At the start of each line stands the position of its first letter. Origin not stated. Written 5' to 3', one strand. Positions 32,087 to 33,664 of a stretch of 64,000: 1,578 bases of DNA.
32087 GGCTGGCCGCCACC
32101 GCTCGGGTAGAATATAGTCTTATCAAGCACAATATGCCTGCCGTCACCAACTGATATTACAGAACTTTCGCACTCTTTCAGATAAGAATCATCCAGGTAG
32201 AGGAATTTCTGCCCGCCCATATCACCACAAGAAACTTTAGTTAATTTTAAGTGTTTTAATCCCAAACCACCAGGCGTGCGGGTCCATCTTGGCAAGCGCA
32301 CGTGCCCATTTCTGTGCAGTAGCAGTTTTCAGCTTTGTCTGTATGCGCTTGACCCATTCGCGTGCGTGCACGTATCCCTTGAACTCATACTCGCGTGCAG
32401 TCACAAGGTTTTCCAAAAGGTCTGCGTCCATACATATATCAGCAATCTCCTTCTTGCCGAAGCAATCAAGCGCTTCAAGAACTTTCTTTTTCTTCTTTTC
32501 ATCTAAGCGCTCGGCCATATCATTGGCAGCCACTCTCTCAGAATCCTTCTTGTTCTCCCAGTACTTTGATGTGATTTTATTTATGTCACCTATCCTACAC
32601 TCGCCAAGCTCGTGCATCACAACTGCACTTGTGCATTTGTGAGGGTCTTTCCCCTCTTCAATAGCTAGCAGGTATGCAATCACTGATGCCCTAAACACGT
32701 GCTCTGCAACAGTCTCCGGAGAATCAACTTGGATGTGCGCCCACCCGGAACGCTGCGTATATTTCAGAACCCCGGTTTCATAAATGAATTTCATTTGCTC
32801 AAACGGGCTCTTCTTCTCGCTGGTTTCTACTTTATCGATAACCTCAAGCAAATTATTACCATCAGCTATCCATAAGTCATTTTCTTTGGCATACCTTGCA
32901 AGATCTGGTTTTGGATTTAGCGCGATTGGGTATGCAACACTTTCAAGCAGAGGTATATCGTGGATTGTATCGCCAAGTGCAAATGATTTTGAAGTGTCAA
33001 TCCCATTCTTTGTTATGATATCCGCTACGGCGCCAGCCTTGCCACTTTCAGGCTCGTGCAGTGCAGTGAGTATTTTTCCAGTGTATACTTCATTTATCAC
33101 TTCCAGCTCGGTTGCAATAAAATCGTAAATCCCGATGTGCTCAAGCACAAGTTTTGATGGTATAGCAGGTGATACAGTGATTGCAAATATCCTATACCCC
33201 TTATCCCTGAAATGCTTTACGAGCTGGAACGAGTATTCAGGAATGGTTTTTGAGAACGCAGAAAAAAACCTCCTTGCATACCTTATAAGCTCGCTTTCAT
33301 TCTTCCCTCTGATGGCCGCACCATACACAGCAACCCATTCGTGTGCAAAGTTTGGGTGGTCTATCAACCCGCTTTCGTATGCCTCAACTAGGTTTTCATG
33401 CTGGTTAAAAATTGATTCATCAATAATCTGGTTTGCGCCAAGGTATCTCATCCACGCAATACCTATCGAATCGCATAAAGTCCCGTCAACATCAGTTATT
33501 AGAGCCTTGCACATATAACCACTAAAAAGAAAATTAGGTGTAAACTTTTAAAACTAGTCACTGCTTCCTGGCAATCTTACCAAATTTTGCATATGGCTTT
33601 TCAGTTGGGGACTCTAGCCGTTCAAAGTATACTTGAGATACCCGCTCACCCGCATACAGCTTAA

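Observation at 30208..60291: Recurrent C-terminal Cys-x-x-Gly + TM helix + basic tail on six exported proteins: a possible undescribed sorting or lipid-anchoring signal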

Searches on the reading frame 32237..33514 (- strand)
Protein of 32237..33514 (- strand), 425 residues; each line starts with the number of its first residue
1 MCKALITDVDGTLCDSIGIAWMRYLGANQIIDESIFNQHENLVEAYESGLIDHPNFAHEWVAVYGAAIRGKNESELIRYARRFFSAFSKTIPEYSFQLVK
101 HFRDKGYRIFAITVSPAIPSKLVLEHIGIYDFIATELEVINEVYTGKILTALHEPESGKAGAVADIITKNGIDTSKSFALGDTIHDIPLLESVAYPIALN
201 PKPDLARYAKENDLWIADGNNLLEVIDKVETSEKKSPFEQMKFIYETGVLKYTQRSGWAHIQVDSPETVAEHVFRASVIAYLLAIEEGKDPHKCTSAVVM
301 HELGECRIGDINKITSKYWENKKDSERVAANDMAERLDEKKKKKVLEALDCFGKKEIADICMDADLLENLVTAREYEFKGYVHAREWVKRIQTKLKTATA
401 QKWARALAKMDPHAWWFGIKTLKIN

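Call 29: search_protein_families(library=pfam, max_evalue=1, proteins=[window:32237-33514:-])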
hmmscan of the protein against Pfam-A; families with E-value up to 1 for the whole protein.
window:32237-33514:- (425 aa): 10 families
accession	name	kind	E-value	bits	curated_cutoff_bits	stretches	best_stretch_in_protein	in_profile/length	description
PF13023.12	HD_3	-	3.5e-20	73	22.5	1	249-402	3-160/165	HD domain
PF12710.13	HAD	-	3.5e-17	63.9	27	1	6-191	2-189/189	haloacid dehalogenase-like hydrolase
PF12917.13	YfbR-like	-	1.8e-08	34.7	25.9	1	250-398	9-166/182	5'-deoxynucleotidase YfbR-like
PF00702.32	Hydrolase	-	2.1e-08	35.3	26.4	1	3-191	2-188/191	haloacid dehalogenase-like hydrolase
PF01966.28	HD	-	8.9e-07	29.6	22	1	269-357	1-90/116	HD domain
PF08282.18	Hydrolase_3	-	0.00088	19.5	20.9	1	147-200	176-229/255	haloacid dehalogenase-like hydrolase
PF10258.14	PHAX_RNA-bd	-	0.01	16.2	25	1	330-365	2-37/84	Phosphorylated adapter RNA export protein, RNA-binding domain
PF00637.26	Clathrin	-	0.054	13.7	29.6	1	337-397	55-108/143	Region in Clathrin and VPS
PF24694.1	LNS2_PITM1-3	-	0.11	13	27.7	1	91-141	22-72/124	PITM 1-3, LNS2 domain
PF21964.2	NSF_ATPase_lid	-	0.19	12.2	27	0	344-361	10-27/68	NSF, AAA+ ATPase lid domain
